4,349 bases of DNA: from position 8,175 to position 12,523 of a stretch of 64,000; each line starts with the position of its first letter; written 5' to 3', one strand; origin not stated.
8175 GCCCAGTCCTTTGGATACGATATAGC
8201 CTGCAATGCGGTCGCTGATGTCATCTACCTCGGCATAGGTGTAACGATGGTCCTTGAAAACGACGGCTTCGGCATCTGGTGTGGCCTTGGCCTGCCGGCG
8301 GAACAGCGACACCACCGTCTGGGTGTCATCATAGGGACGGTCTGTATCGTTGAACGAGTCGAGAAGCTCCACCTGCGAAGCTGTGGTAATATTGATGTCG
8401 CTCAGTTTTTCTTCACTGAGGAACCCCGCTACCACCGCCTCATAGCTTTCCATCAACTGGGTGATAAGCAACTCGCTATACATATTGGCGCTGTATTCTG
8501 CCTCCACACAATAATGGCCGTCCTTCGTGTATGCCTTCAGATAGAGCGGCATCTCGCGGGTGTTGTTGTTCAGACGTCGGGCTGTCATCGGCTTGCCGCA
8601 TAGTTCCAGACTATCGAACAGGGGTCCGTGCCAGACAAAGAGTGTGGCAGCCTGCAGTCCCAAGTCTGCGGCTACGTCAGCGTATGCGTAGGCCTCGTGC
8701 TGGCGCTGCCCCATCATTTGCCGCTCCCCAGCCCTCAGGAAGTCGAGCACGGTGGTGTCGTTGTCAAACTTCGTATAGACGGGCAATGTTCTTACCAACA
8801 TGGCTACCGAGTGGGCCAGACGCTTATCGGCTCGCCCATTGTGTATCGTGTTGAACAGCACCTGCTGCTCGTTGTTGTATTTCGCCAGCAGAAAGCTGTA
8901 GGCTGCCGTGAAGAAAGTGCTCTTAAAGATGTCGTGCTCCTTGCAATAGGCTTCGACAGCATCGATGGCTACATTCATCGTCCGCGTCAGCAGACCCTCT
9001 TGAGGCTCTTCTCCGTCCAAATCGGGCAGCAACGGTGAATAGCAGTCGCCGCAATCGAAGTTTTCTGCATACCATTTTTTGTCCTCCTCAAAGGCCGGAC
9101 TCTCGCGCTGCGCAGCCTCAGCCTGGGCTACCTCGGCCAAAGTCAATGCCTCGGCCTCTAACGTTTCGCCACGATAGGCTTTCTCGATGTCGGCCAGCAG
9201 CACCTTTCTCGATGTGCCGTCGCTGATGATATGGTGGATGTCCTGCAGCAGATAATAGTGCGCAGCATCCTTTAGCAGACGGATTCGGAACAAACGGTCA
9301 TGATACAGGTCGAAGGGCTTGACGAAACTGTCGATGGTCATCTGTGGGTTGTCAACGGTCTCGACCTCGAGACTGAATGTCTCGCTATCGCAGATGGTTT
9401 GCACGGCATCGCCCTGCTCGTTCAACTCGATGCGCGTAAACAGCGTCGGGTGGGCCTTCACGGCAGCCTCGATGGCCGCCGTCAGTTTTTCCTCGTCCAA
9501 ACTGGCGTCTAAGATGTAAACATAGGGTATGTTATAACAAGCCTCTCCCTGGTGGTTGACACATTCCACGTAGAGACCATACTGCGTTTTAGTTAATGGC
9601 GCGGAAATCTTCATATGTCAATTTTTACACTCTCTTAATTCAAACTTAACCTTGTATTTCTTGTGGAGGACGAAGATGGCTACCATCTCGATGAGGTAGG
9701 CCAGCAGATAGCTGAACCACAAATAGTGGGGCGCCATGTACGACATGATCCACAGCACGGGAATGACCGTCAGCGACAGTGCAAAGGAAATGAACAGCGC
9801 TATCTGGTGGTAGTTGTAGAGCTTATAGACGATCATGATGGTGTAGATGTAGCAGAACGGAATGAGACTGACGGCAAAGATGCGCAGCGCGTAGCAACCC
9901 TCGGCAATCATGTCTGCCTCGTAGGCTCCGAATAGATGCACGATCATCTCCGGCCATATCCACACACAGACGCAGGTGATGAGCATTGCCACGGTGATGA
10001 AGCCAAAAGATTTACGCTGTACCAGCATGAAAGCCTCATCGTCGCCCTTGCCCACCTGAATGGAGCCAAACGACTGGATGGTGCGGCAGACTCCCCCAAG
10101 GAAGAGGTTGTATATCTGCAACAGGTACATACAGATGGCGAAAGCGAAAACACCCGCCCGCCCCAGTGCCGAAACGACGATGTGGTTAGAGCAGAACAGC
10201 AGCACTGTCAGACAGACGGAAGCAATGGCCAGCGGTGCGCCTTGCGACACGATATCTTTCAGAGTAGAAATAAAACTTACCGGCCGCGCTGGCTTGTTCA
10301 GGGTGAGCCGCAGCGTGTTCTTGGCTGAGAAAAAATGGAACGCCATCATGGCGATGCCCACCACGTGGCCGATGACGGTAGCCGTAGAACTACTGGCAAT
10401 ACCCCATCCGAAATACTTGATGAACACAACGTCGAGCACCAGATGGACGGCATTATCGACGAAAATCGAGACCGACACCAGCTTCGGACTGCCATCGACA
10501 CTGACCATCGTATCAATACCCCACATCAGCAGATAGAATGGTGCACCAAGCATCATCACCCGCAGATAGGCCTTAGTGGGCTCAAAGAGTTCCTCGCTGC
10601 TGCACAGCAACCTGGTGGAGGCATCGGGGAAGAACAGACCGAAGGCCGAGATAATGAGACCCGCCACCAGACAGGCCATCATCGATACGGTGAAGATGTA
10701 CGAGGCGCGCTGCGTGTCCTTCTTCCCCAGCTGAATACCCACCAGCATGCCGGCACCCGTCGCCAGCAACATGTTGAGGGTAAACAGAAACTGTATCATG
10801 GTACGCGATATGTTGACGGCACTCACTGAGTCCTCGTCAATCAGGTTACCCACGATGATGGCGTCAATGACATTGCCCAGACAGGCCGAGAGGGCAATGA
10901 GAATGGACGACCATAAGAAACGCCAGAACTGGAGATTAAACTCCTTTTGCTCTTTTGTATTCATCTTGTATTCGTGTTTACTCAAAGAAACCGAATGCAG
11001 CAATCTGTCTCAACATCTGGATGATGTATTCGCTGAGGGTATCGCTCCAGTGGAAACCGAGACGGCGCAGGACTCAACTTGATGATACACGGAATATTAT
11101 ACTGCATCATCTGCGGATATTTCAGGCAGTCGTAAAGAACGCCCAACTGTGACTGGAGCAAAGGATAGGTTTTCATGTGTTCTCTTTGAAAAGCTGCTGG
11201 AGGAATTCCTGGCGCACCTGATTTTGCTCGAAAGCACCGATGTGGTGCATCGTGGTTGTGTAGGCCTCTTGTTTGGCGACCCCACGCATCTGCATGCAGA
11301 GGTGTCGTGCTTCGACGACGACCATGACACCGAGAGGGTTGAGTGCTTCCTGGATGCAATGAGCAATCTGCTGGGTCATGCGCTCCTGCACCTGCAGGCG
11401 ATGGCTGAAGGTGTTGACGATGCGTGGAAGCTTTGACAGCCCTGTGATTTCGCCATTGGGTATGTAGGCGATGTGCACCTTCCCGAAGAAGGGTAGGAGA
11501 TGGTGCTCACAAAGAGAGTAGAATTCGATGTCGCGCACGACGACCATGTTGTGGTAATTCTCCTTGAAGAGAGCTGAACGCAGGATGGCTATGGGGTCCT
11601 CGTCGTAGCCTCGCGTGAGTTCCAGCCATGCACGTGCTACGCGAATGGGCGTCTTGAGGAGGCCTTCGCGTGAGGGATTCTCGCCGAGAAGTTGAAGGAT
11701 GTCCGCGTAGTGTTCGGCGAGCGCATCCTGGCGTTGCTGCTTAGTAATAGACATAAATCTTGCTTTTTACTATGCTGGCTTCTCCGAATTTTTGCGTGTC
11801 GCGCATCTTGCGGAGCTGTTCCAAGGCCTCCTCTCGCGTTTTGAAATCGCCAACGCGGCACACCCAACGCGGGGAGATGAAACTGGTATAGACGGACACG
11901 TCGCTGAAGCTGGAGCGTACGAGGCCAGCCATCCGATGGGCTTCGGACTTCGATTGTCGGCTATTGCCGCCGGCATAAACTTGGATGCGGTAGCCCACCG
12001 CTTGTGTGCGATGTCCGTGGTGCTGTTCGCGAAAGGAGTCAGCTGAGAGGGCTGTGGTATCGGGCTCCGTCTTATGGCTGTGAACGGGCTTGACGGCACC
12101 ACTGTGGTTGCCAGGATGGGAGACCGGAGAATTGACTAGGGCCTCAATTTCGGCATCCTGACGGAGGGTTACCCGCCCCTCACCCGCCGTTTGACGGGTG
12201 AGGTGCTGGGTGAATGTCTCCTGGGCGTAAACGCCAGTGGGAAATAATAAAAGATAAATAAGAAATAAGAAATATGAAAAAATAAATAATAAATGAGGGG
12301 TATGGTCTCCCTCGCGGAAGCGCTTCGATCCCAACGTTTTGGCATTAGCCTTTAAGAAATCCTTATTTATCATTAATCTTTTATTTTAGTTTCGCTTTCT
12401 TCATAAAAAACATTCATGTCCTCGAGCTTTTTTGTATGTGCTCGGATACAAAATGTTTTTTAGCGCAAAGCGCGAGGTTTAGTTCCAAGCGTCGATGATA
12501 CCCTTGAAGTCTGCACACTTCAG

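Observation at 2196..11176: Compact NRPS locus (C-A-T-C-A-T-R plus MATE exporter) inserted downstream of folE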

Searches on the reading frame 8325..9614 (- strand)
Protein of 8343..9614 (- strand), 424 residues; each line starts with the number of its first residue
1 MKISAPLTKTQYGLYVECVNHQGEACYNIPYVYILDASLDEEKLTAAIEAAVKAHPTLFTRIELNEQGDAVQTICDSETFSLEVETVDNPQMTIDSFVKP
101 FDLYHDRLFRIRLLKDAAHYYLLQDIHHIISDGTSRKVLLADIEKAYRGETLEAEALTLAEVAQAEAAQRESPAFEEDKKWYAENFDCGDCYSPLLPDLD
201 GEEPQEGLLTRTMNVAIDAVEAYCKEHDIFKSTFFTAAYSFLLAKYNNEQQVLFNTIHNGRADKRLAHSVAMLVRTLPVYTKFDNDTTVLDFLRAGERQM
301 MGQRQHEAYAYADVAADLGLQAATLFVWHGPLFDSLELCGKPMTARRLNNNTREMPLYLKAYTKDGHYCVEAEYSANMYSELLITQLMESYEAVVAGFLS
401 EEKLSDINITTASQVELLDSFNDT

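Call 27: search_solved_structures(query=window:8343-9614:-, max_evalue=0.001)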
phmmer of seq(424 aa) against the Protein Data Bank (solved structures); distinct sequences matched with E-value up to 0.001: 31.
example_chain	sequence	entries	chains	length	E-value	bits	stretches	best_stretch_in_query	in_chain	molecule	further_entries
2jgp_A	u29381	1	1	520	4.9e-25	91.9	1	7-335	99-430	TYROCIDINE SYNTHETASE 3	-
6mfw_A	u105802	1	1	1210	1.9e-14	57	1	24-394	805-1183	Linear gramicidin synthase subunit A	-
6mfx_A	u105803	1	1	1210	2e-14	56.9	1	24-394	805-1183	Linear gramicidin synthase subunit A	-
9up2_A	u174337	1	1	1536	2.7e-14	56.5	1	6-310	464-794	PvdL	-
6mfy_A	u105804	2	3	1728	3.3e-14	56.2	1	24-395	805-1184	Linear gramicidin synthase subunit A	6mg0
9lcp_A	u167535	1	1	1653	3.3e-14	56.2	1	6-311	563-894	PvdL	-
9lco_A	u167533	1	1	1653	3.3e-14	56.2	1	6-311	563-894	PvdL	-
6mfz_A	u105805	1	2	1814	3.5e-14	56.1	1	24-395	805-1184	Linear gramicidin synthase subunit A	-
9be3_A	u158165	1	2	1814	3.5e-14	56.1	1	24-395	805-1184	Linear gramicidin synthase subunit A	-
9be4_A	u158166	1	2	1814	3.5e-14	56.1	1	24-395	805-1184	Linear gramicidin synthase subunit A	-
9meh_A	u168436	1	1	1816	3.5e-14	56.1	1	24-395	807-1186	Linear gramicidin synthase subunit A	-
8xjz_C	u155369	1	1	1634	9.2e-14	54.8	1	22-388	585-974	Peptide synthetase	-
9lcq_A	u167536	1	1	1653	2.2e-13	53.5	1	6-311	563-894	PvdL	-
6oyf_A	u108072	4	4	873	1.1e-12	51.2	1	5-334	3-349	Txo1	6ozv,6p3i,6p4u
4zxh_A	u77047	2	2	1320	4.3e-11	46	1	37-315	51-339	ABBFA_003403 | Tyrocidine synthetase 3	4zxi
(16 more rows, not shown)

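Call 67: search_solved_structures(query=A2, max_evalue=1)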
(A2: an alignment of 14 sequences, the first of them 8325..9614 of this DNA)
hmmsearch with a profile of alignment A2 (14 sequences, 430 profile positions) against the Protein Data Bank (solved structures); distinct sequences matched with E-value up to 1: 52.
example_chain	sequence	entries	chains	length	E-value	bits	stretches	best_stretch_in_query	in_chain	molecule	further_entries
2jgp_A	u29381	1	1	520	3.9e-32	115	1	6-389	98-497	TYROCIDINE SYNTHETASE 3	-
9rde_A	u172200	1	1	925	5.1e-24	88.3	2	4-409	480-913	Bacitracin synthase 3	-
8xjz_C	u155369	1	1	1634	7e-21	77.9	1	6-397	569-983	Peptide synthetase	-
6oyf_A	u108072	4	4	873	1.5e-15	60.3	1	4-410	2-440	Txo1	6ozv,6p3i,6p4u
6mfx_A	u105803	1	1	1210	9.2e-15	57.7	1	22-394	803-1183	Linear gramicidin synthase subunit A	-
6mfy_A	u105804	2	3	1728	9.9e-15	57.6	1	23-397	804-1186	Linear gramicidin synthase subunit A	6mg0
6p1j_A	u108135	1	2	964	1e-14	57.6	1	6-318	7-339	Txo2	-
6mfz_A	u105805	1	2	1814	1.1e-14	57.5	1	23-397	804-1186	Linear gramicidin synthase subunit A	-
9be3_A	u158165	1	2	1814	1.1e-14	57.5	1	23-397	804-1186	Linear gramicidin synthase subunit A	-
9be4_A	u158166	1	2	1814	1.1e-14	57.5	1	23-397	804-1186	Linear gramicidin synthase subunit A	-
6mfw_A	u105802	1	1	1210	1.1e-14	57.5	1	23-394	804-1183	Linear gramicidin synthase subunit A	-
9meh_A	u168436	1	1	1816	1.1e-14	57.5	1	23-397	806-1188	Linear gramicidin synthase subunit A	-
9up2_A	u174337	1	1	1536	1.2e-14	57.4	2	5-283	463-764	PvdL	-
9lcp_A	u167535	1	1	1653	1.5e-14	57.1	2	5-283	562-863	PvdL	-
9lco_A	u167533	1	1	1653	1.5e-14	57.1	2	5-283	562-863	PvdL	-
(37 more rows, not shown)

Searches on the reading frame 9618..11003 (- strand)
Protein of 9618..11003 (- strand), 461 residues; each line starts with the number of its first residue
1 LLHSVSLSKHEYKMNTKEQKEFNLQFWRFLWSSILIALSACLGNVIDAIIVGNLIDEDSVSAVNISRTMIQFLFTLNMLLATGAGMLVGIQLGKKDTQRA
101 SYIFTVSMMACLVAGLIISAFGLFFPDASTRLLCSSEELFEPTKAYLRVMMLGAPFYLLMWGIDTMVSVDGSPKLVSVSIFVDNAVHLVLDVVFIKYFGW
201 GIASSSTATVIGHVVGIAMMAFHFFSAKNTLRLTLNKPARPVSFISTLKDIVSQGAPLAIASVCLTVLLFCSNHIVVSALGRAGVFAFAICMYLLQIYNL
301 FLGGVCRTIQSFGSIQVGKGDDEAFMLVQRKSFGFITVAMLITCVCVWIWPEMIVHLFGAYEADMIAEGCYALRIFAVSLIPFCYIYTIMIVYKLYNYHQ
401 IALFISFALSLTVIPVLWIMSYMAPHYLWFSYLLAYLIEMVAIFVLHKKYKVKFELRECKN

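Call 3: search_protein_families(library=pfam, proteins=[window:9618-11003:-])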
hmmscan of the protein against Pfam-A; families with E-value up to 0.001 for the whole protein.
window:9618-11003:- (461 aa): 1 family
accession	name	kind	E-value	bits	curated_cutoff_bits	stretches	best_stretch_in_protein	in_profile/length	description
PF01554.23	MatE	-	1e-28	100.5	24.9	2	41-192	10-160/161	MatE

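Call 49: search_protein_families(library=ncbifam, proteins=[window:9618-10964:-], max_evalue=0.00001)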
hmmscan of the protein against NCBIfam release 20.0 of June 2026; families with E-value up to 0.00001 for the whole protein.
window:9618-10964:- (448 aa): 8 families
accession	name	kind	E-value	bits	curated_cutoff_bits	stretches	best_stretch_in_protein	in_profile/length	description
NF007130.1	PRK09575.1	equivalog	7.7e-37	127.6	445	1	10-430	5-423/435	MATE family efflux transporter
TIGR00797.1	matE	subfamily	3.4e-34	118.4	147.4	1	27-410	9-390/396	MATE family efflux transporter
NF000217.1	MATE_multi_FepA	equivalog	2.6e-19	69.6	900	1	10-439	14-440/443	multidrug efflux MATE transporter FepA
NF000131.1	MATE_multi_MepA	equivalog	4.1e-15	55.9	850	1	25-422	30-422/451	multidrug efflux MATE transporter MepA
NF041801.1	MATE_SolL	equivalog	9.6e-11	41.1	780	1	32-434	41-446/458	solanimycin export family MATE transporter SolL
NF041358.1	GntT_guanitoxin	equivalog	2.8e-10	39.8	525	1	3-433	5-433/438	guanitoxin biosynthesis MATE family efflux transporter GntT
NF007690.0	PRK10367.1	equivalog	2.3e-09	36.7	409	1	12-427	10-421/441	MATE family efflux transporter DinF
NF045578.1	export_MbnM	equivalog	1.7e-08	33.9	285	1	12-284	1-267/410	methanobactin export MATE transporter MbnM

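Call 50: list_cluster_members(proteins=[P0008, window:9618-10964:-])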
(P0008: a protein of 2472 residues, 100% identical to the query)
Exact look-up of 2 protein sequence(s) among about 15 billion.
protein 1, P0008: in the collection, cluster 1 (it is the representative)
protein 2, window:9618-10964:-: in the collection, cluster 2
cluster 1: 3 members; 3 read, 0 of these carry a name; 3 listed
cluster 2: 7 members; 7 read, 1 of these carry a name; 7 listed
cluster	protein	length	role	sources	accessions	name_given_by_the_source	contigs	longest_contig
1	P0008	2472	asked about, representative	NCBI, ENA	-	-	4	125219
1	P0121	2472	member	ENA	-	-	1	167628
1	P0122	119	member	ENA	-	-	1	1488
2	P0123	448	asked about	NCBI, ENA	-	-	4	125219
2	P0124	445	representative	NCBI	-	-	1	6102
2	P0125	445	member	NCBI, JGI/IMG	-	Na+-driven multidrug efflux pump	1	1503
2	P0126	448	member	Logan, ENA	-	-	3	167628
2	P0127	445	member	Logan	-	-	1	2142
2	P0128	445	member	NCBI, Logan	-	-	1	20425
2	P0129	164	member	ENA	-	-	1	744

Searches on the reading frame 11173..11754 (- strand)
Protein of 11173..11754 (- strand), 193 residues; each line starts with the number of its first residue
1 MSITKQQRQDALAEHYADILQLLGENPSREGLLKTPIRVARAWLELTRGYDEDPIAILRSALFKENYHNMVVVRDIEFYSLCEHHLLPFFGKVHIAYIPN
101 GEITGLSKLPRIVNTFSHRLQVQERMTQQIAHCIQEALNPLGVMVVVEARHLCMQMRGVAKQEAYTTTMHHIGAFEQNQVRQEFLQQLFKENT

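Call 3: search_protein_families(library=pfam, proteins=[window:11173-11754:-])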
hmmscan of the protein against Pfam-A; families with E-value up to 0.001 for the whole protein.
window:11173-11754:- (193 aa): 2 families
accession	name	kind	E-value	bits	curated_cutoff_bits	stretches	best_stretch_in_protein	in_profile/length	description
PF01227.27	GTP_cyclohydroI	-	3.8e-74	248.5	27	1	13-187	2-177/179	GTP cyclohydrolase I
PF14489.11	QueF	-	8.8e-06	26.3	27.3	1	88-146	1-59/81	QueF-like protein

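Call 13: find_encoding_contigs(protein=window:11173-11754:-, flank=10000, max_places=10)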
Protein window:11173-11754:- (193 aa): 7 contigs read that carry it; 5 places shown.
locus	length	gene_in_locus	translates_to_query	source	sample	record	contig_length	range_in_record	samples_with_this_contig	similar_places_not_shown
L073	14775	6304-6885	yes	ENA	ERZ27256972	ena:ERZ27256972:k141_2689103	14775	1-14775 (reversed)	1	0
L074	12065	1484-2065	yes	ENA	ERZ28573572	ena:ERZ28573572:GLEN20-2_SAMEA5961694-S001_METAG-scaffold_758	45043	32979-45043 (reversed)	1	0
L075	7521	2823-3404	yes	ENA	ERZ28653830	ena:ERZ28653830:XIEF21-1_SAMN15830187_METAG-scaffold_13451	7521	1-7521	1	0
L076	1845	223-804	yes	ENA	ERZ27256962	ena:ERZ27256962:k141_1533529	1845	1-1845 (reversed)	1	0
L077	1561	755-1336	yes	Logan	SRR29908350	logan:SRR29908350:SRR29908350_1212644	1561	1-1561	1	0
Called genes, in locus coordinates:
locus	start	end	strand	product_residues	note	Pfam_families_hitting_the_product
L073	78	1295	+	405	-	PF02547:Queuosine_synth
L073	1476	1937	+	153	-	PF00334:NDK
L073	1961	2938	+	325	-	PF01551:Peptidase_M23, PF01476:LysM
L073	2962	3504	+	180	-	PF07659:DUF1599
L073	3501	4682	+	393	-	PF07291:MauE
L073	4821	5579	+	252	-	PF00121:TIM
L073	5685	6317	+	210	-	PF05036:SPOR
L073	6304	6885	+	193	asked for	PF01227:GTP_cyclohydroI, PF14489:QueF (weak)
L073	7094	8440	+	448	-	PF01554:MatE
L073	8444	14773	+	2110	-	?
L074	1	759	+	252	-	PF00121:TIM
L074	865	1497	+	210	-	PF05036:SPOR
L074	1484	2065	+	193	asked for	PF01227:GTP_cyclohydroI, PF14489:QueF (weak)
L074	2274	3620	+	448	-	PF01554:MatE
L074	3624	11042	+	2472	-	PF00668:Condensation, PF00501:AMP-binding, PF13193:AMP-binding_C (weak), PF00668:Condensation, PF00501:AMP-binding, PF00550:PP-binding, PF01370:Epimerase, PF07993:NAD_binding_4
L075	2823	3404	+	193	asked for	PF01227:GTP_cyclohydroI, PF14489:QueF (weak)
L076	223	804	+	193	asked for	PF01227:GTP_cyclohydroI, PF14489:QueF (weak)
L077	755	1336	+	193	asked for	PF01227:GTP_cyclohydroI, PF14489:QueF (weak)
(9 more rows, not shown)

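Call 14: find_related_loci(query=window:11173-11754:-, collection=metagenome_contigs, flank=10000)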
Query window:11173-11754:- (193 aa) in metagenome_contigs; peptide patterns used: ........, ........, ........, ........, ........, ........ (x = any residue, [..] = any of these).
600 stretches matched a pattern (row limit reached: there are more); 580 encode a relative of the query (tblastn E <= 1e-3); the best 80 are kept; 80 distinct loci.
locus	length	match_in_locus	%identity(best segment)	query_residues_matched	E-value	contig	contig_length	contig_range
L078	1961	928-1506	90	1-193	1e-125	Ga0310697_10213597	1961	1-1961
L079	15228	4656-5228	85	1-191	7e-112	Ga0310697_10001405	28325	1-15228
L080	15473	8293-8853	79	2-188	3e-102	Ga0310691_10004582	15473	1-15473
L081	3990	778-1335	77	3-188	9e-100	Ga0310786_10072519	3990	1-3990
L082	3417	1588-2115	68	10-185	1e-83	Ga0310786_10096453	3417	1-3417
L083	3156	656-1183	68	10-185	7e-84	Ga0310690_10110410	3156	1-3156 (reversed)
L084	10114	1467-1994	67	10-185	4e-83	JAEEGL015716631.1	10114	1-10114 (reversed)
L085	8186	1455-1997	66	10-190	9e-83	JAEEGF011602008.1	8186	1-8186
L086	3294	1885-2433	65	10-192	6e-83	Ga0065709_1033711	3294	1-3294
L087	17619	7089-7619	68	12-188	2e-82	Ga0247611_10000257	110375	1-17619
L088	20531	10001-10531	67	9-185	2e-82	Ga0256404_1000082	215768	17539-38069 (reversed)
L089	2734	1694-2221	68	10-185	9e-84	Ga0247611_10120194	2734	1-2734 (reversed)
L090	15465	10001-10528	66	10-185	4e-82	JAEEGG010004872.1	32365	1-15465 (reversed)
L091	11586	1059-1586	66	10-185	4e-82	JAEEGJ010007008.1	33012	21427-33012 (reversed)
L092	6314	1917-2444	66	10-185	4e-82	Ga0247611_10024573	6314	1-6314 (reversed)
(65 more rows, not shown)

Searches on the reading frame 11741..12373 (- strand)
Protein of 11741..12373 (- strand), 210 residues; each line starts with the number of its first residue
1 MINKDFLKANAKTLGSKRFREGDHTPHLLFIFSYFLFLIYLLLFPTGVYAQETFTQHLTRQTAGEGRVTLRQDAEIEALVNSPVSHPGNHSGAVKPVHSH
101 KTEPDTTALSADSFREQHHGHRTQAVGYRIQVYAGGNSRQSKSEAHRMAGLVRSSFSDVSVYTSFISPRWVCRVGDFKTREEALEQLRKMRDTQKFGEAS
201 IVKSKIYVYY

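Call 3: search_protein_families(library=pfam, proteins=[window:11741-12373:-])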
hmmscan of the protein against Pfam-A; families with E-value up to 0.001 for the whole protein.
window:11741-12373:- (210 aa): 1 family
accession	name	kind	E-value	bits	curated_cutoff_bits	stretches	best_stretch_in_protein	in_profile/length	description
PF05036.18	SPOR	-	1.6e-08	35.2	21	1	127-199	4-72/76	SPOR domain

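Call 49: search_protein_families(library=ncbifam, proteins=[window:11741-12373:-], max_evalue=0.00001)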
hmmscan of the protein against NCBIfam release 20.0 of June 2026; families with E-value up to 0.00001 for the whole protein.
window:11741-12373:- (210 aa): 0 families
